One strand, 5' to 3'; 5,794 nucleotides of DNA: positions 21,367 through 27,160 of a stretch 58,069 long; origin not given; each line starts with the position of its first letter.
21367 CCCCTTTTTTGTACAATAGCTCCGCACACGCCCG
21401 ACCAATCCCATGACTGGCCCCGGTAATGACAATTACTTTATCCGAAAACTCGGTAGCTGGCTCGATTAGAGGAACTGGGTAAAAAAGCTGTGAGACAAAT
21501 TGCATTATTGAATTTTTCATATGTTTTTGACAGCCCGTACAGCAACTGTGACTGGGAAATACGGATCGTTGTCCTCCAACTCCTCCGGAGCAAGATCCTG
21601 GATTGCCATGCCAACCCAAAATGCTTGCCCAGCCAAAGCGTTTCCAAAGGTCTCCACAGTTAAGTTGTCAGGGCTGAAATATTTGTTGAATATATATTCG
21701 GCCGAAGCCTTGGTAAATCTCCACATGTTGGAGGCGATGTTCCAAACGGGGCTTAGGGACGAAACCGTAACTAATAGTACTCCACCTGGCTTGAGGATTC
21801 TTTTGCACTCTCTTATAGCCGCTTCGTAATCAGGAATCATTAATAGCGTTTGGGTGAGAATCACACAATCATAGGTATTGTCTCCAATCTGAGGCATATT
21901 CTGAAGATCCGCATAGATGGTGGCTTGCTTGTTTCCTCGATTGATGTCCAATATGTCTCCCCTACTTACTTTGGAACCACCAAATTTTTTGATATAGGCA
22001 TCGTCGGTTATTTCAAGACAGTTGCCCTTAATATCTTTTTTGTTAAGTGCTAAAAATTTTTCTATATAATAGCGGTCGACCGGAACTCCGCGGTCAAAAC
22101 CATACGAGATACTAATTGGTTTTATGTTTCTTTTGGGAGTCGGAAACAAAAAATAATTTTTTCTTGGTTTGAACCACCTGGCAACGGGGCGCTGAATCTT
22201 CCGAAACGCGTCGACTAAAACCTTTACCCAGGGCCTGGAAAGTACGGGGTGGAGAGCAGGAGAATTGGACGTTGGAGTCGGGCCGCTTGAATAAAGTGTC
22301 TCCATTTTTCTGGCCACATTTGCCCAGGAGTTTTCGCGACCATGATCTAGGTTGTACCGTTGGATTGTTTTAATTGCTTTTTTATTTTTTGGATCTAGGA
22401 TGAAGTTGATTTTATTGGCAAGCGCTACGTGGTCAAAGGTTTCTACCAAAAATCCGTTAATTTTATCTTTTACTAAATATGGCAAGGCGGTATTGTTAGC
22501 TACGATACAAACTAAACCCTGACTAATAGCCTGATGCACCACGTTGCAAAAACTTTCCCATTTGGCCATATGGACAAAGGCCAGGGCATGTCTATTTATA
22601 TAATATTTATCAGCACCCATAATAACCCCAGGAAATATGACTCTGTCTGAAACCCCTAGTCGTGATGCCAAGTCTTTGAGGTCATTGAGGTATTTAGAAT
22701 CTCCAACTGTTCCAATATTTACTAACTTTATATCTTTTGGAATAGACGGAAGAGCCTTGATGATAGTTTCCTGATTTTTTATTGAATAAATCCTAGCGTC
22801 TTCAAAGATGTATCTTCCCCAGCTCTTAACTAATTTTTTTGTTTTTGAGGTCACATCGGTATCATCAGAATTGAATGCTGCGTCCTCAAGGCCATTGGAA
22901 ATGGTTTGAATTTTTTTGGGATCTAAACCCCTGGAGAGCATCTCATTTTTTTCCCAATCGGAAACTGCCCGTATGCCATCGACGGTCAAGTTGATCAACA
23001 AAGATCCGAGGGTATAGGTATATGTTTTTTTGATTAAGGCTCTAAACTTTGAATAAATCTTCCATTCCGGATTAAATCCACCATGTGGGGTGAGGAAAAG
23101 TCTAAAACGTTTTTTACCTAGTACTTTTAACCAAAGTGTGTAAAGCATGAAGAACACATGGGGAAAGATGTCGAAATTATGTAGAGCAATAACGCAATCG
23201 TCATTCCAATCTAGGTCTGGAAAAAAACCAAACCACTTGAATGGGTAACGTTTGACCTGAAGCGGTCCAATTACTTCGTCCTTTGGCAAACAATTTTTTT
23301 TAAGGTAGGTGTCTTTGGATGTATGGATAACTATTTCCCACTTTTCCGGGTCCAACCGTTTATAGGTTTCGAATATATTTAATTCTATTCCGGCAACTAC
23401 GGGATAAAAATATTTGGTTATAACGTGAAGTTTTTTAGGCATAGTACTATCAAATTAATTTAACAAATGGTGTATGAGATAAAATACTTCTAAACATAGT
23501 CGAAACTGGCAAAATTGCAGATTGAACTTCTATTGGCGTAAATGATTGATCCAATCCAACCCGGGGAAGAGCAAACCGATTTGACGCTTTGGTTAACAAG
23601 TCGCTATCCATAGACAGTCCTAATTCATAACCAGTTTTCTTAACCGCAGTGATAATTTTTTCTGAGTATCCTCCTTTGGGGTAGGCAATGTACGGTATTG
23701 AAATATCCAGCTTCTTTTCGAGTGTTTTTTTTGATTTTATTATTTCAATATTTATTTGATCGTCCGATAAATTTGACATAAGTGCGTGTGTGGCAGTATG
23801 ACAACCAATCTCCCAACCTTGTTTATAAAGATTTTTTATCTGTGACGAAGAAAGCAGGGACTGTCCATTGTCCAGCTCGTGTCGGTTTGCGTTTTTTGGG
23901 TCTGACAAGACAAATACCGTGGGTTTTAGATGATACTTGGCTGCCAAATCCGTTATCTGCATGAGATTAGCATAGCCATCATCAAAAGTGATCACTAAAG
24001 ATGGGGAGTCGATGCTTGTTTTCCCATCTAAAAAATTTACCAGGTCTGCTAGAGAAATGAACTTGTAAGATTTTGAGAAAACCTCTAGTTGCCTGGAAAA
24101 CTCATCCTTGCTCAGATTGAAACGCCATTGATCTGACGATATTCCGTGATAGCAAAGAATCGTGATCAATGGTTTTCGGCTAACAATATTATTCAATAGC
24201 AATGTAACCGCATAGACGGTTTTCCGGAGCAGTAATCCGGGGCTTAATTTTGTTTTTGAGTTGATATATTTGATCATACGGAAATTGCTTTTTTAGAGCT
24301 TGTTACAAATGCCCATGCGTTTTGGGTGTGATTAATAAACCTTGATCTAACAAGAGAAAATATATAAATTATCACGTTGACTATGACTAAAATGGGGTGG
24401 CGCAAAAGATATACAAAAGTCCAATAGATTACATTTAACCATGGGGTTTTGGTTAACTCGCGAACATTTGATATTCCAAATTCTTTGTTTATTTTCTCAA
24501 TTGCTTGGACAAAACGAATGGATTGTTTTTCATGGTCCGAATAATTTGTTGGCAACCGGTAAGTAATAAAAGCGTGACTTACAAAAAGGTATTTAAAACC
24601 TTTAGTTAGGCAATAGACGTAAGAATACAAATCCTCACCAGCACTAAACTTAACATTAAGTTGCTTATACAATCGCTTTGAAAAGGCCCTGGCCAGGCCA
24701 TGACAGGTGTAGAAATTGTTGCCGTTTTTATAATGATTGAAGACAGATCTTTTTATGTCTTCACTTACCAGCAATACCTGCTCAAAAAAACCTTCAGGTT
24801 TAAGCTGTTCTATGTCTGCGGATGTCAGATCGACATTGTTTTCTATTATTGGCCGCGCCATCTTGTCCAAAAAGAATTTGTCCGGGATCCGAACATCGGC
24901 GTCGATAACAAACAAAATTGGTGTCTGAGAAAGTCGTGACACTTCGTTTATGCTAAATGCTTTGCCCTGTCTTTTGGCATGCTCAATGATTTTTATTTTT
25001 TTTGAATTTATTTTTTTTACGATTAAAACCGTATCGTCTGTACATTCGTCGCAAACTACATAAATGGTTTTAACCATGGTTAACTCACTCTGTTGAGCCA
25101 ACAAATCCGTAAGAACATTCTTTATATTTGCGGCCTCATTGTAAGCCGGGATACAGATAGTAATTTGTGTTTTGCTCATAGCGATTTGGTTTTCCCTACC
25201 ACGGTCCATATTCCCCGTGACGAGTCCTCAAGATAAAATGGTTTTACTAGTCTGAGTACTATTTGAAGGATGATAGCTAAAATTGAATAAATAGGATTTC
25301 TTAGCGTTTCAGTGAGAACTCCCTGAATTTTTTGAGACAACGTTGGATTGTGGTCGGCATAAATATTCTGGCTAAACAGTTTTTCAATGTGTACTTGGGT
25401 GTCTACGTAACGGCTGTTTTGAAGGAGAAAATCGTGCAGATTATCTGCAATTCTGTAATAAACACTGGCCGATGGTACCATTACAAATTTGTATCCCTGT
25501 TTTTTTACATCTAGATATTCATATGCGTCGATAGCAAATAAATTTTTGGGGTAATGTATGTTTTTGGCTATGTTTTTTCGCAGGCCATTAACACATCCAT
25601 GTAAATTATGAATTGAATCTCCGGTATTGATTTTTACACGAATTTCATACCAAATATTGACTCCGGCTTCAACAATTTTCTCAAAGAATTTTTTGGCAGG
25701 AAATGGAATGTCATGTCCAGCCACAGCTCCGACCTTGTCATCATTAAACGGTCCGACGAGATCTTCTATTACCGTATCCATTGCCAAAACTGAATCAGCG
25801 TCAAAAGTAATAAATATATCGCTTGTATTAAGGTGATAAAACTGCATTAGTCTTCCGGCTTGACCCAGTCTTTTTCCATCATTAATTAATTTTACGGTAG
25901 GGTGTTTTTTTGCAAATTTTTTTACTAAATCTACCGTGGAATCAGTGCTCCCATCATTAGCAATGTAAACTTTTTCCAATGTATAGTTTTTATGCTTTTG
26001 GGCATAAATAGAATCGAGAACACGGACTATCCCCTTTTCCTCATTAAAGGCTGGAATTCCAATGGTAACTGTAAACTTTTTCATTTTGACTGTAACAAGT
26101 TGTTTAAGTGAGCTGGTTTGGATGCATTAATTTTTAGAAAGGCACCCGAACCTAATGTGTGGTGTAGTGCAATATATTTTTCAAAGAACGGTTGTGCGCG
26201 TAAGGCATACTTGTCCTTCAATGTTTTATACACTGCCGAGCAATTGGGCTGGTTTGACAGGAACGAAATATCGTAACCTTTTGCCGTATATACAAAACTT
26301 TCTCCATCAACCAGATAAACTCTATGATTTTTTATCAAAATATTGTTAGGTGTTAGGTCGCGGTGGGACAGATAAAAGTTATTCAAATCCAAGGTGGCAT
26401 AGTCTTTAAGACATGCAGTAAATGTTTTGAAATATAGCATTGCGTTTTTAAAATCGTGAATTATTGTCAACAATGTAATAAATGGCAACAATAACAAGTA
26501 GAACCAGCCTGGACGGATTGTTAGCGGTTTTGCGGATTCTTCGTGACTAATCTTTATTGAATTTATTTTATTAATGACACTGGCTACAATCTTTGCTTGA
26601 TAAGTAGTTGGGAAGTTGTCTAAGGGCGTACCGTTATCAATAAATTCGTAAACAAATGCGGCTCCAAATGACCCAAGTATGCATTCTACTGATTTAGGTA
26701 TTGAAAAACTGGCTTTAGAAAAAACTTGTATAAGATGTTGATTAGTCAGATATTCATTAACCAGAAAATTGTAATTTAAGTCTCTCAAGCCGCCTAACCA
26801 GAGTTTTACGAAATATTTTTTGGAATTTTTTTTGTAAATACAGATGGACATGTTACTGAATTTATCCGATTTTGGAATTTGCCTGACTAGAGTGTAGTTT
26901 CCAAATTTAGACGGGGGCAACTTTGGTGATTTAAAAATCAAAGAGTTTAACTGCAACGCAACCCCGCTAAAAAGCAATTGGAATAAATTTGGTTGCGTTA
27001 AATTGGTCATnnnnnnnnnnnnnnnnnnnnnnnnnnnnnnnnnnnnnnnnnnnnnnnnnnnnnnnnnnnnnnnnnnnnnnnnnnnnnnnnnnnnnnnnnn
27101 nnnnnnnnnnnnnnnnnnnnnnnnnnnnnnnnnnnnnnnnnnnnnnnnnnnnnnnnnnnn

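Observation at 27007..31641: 1544-aa single polypeptide combining four normally separate glycan-assembly functions (Dpm1-type GT2, processive QxxRW GT2 synthase, MOP/Wzx-like transporter, GT4)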

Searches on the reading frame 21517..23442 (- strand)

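Call 11: search_protein_families(library=pfam, proteins=[window:21517-23442:-], max_evalue=0.001)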
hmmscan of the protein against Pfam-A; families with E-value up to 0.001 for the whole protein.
window:21517-23442:- (641 aa): 10 families
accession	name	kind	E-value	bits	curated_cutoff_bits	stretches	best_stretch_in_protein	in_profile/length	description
PF00534.26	Glycos_transf_1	-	1.1e-21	77.6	26.4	1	216-353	22-160/172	Glycosyl transferases group 1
PF13692.12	Glyco_trans_1_4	-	3.5e-16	60.2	27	1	217-349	9-140/142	Glycosyl transferases group 1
PF08241.18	Methyltransf_11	-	7.3e-11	43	21.2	1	508-557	46-94/95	Methyltransferase domain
PF13439.12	Glyco_transf_4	-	5e-09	36.8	28.5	1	18-185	3-166/170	Glycosyltransferase Family 4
PF13489.12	Methyltransf_23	-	2.4e-07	31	27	1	517-595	75-151/164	Methyltransferase domain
PF13649.12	Methyltransf_25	-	8.4e-07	30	27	1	508-554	50-97/97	Methyltransferase domain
PF13847.12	Methyltransf_31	-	1.5e-05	25.1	27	1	511-562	61-113/145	Methyltransferase domain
PF01209.24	Ubie_methyltran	-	8.5e-05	22.4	20.1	1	515-562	109-155/233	ubiE/COQ5 methyltransferase family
PF08242.18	Methyltransf_12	-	0.00018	22.6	30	1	518-556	64-98/98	Methyltransferase domain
PF05148.21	Methyltransf_8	-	0.00043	20.7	27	1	499-559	100-157/219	Hypothetical methyltransferase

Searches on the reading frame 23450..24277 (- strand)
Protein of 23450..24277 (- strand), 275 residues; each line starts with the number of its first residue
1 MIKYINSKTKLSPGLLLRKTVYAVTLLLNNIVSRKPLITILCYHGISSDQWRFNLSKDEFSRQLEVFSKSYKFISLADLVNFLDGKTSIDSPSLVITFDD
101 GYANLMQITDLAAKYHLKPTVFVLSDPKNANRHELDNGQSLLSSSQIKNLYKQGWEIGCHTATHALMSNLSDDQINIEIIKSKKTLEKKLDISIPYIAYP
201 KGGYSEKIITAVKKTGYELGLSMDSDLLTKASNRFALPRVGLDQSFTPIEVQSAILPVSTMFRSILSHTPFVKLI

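Call 11: search_protein_families(library=pfam, proteins=[window:23450-24277:-], max_evalue=0.001)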
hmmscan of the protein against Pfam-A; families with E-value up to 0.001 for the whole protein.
window:23450-24277:- (275 aa): 2 families
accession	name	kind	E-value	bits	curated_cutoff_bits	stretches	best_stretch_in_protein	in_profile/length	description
PF01522.26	Polysacc_deac_1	-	6.9e-24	84.6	23.1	1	91-218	6-122/124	Polysaccharide deacetylase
PF10096.14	DUF2334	-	0.00025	21.1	26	1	103-169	16-86/203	Uncharacterized protein conserved in bacteria (DUF2334)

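Call 54: search_protein_families(library=ncbifam, proteins=[window:23450-24277:-], max_evalue=0.01)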
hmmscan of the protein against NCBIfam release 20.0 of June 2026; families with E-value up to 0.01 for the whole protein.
window:23450-24277:- (275 aa): 11 families
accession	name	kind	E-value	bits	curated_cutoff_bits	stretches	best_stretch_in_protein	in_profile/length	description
TIGR03933.1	PIA_icaB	equivalog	1.3e-13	51.1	248.35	1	40-243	20-230/245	intercellular adhesin biosynthesis polysaccharide N-deacetylase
TIGR02764.1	spore_ybaN_pdaB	equivalog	5.8e-13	49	237.4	1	92-219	6-123/191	polysaccharide deacetylase family sporulation protein PdaB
TIGR03938.2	deacetyl_PgaB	equivalog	9.6e-12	44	321.9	1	39-105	4-77/621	poly-beta-1,6-N-acetyl-D-glucosamine N-deacetylase PgaB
TIGR04243.1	nodulat_NodB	equivalog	8.8e-09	35.1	240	1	93-223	3-125/197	chitooligosaccharide deacetylase NodB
TIGR02884.1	spore_pdaA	equivalog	4.3e-08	33.1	298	1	91-218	36-154/224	delta-lactam-biosynthetic de-N-acetylase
TIGR02873.1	spore_ylxY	hypoth_equivalog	1.8e-07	30.7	391.5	1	84-214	79-197/268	probable sporulation protein, polysaccharide deacetylase family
NF045821.1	PgAcgDacpgdA1_Bac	equivalog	1.4e-06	27.4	400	1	94-210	90-196/282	peptidoglycan-N-acetylglucosamine deacetylase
NF045820.1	PgAcgDacpgdA_Strep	equivalog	3.1e-06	26.3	800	1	94-209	270-375/463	peptidoglycan-N-acetylglucosamine deacetylase PgdA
NF011177.0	PRK14582.1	equivalog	1.1e-05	23.9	923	0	48-105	62-120/671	poly-beta-1,6-N-acetyl-D-glucosamine N-deacetylase PgaB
NF050820.1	PolSacchBiosHfsH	equivalog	0.0004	20.1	400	1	142-243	81-181/249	oligosaccharide deacetylase HfsH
TIGR03006.1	pepcterm_polyde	equivalog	0.0028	16.8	276.2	1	146-191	65-110/272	XrtA system polysaccharide deacetylase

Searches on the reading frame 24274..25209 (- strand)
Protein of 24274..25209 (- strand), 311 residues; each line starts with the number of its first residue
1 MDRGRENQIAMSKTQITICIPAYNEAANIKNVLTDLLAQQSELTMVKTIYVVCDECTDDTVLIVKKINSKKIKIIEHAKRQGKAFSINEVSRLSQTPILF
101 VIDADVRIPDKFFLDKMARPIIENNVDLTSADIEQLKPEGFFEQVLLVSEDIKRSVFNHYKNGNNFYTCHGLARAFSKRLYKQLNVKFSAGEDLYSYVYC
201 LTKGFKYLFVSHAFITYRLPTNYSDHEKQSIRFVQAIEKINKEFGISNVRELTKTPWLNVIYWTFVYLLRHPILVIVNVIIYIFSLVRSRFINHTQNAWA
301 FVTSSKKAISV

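Call 11: search_protein_families(library=pfam, proteins=[window:24274-25209:-], max_evalue=0.001)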
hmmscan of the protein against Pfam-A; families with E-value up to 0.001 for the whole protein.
window:24274-25209:- (311 aa): 3 families
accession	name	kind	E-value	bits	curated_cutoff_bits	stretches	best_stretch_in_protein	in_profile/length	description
PF00535.33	Glycos_transf_2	-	8.6e-20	71.8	23.3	1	17-179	1-162/168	Glycosyl transferase family 2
PF13641.12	Glyco_tranf_2_3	-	5.2e-14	53.2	27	1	16-232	3-226/230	Glycosyltransferase like family 2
PF13632.12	Glyco_trans_2_3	-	0.00096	19.5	27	0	100-283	3-190/198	Glycosyl transferase family group 2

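Call 54: search_protein_families(library=ncbifam, proteins=[window:24274-25209:-], max_evalue=0.01)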
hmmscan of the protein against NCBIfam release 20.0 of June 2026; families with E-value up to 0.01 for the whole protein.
window:24274-25209:- (311 aa): 17 families
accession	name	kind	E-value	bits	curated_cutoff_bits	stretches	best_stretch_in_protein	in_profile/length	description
TIGR03937.1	PgaC_IcaA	equivalog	2.6e-12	46.4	422.3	1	12-109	43-139/407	poly-beta-1,6-N-acetyl-D-glucosamine synthase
TIGR04283.1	glyco_like_mftF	equivalog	1.7e-10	40.8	182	1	16-119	1-95/221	TIGR04283 family arsenosugar biosynthesis glycosyltransferase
TIGR03965.1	mycofact_glyco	equivalog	8.2e-09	34.8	280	1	12-136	72-194/467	mycofactocin biosynthesis glycosyltransferase MftF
NF010496.0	PRK13915.1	equivalog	4.1e-08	32.7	262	1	12-129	29-151/307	glucosyl-3-phosphoglycerate synthase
NF041875.1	EPS_EpsD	equivalog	9.4e-07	28.5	370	1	17-116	2-100/325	exopolysaccharide biosynthesis glycosyltransferase EpsD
NF038302.1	EPS_HpsE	equivalog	1.2e-06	27.7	300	1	15-106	2-97/307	hormogonium polysaccharide biosynthesis glycosyltransferase HpsE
TIGR04182.1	glyco_TIGR04182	equivalog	2.1e-06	27.3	325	1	16-187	2-162/293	S-layer glycoprotein N-glycosyltransferase AglJ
TIGR03469.1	HpnB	hypoth_equivalog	4.6e-06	25.9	379.25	1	10-147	40-185/386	hopene-associated glycosyltransferase HpnB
NF041865.1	EpsU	equivalog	7e-05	22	700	1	10-118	35-144/394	exopolysaccharide biosynthesis GT2 family glycosyltransferase EpsU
NF047683.1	TeichurnBiosyTuaG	equivalog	0.00012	21.8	400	1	12-141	4-131/252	teichuronic acid biosynthesis protein TuaG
NF045692.1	OglycostaseCruG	equivalog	0.00017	20.6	600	1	14-72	41-96/386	2'-O-glycosyltransferase CruG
NF007482.0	PRK10073.1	equivalog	0.00045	19.3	423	1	12-115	4-105/334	glycosyltransferase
NF047588.1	GlcsyltransPgfSStrep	equivalog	0.00062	19.1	500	1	15-112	2-102/308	glycosyltransferase PgfS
NF038299.1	EPS_HpsN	equivalog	0.0028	16.7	425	1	15-120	2-105/317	hormogonium polysaccharide biosynthesis glycosyltransferase HpsN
NF041391.1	DPhHxTase_Halo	equivalog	0.005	15.8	375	1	22-130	3-101/213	dolichyl-phosphate hexose transferase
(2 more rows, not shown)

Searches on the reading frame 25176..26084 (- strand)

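Call 11: search_protein_families(library=pfam, proteins=[window:25176-26084:-], max_evalue=0.001)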
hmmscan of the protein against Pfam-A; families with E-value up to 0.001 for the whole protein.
window:25176-26084:- (302 aa): 4 families
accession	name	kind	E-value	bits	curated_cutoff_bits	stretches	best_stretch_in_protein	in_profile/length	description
PF00535.33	Glycos_transf_2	-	5.6e-25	88.7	23.3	1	7-175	1-166/168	Glycosyl transferase family 2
PF13641.12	Glyco_tranf_2_3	-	5.9e-11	43.2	27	1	6-122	3-120/230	Glycosyltransferase like family 2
PF13632.12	Glyco_trans_2_3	-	0.00014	22.1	27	1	91-229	2-142/198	Glycosyl transferase family group 2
PF13704.12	Glyco_tranf_2_4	-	0.00036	21.4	27.5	0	29-104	13-88/98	Glycosyl transferase family 2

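Call 54: search_protein_families(library=ncbifam, proteins=[window:25176-26084:-], max_evalue=0.01)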
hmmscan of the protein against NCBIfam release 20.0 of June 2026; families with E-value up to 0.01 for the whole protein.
window:25176-26084:- (302 aa): 20 families
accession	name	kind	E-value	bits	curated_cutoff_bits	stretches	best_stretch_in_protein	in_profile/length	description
TIGR03937.1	PgaC_IcaA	equivalog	7.1e-15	54.9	422.3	1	5-124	46-162/407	poly-beta-1,6-N-acetyl-D-glucosamine synthase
NF047588.1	GlcsyltransPgfSStrep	equivalog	3.2e-10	39.7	500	1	6-112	3-109/308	glycosyltransferase PgfS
TIGR04242.1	nodulat_NodC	equivalog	5.7e-09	35.4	550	1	6-124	50-167/395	chitooligosaccharide synthase NodC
NF007482.0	PRK10073.1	equivalog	1.4e-08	34.2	423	1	5-69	7-68/334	glycosyltransferase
TIGR03111.1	glyc2_xrt_Gpos1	hypoth_equivalog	1.5e-08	33.9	363.95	1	5-243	50-299/439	TIGR03111 family XrtG-associated glycosyltransferase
TIGR03965.1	mycofact_glyco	equivalog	1.7e-08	33.8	280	1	5-127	75-193/467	mycofactocin biosynthesis glycosyltransferase MftF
TIGR04283.1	glyco_like_mftF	equivalog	9.7e-08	31.9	182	1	7-156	2-138/221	TIGR04283 family arsenosugar biosynthesis glycosyltransferase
NF010496.0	PRK13915.1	equivalog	4.3e-07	29.3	262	1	3-121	30-151/307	glucosyl-3-phosphoglycerate synthase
TIGR04182.1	glyco_TIGR04182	equivalog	3.5e-06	26.6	325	1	6-205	2-188/293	S-layer glycoprotein N-glycosyltransferase AglJ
TIGR03472.1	HpnI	equivalog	4.2e-06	25.8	310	1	6-146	43-184/373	bacteriohopanetetrol glucosamine biosynthesis glycosyltransferase HpnI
NF047683.1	TeichurnBiosyTuaG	equivalog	7.7e-06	25.7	400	1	3-213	5-206/252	teichuronic acid biosynthesis protein TuaG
NF038302.1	EPS_HpsE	equivalog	9e-06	24.9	300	1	6-63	3-60/307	hormogonium polysaccharide biosynthesis glycosyltransferase HpsE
NF045692.1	OglycostaseCruG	equivalog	9.5e-06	24.8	600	1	5-71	42-105/386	2'-O-glycosyltransferase CruG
NF007986.1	PRK10714.1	equivalog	1.6e-05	24.1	529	1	6-98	8-101/316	undecaprenyl-phosphate 4-deoxy-4-formamido-L-arabinose transferase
NF053739.1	GlytfEpsEBac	equivalog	5.5e-05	22.3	450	1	5-108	4-102/265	glycosyltransferase EpsE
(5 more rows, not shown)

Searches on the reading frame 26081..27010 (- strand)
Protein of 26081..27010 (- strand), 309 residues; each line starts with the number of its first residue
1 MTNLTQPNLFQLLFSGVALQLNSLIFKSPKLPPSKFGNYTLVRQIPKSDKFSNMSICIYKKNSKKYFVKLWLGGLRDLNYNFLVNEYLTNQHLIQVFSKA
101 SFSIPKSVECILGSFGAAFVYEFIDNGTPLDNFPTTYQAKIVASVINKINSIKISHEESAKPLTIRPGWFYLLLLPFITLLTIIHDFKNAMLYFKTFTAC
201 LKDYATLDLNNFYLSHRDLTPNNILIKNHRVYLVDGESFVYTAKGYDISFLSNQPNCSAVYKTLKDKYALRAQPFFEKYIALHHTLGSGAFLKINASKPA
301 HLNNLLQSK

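Call 11: search_protein_families(library=pfam, proteins=[window:26081-27010:-], max_evalue=0.001)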
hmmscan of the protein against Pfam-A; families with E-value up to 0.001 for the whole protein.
window:26081-27010:- (309 aa): 1 family
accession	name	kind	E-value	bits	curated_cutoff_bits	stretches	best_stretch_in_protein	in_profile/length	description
PF01633.27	Choline_kinase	-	5.3e-05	23.1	29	1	109-250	58-202/300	Choline/ethanolamine kinase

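Call 54: search_protein_families(library=ncbifam, proteins=[window:26081-27010:-], max_evalue=0.01)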
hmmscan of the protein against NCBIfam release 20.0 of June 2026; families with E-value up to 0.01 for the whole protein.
window:26081-27010:- (309 aa): 1 family
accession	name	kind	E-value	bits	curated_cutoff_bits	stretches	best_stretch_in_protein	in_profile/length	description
TIGR03724.2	arch_bud32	equivalog_domain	0.0042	16.6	125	1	211-235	103-127/193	KEOPS complex kinase/ATPase Bud32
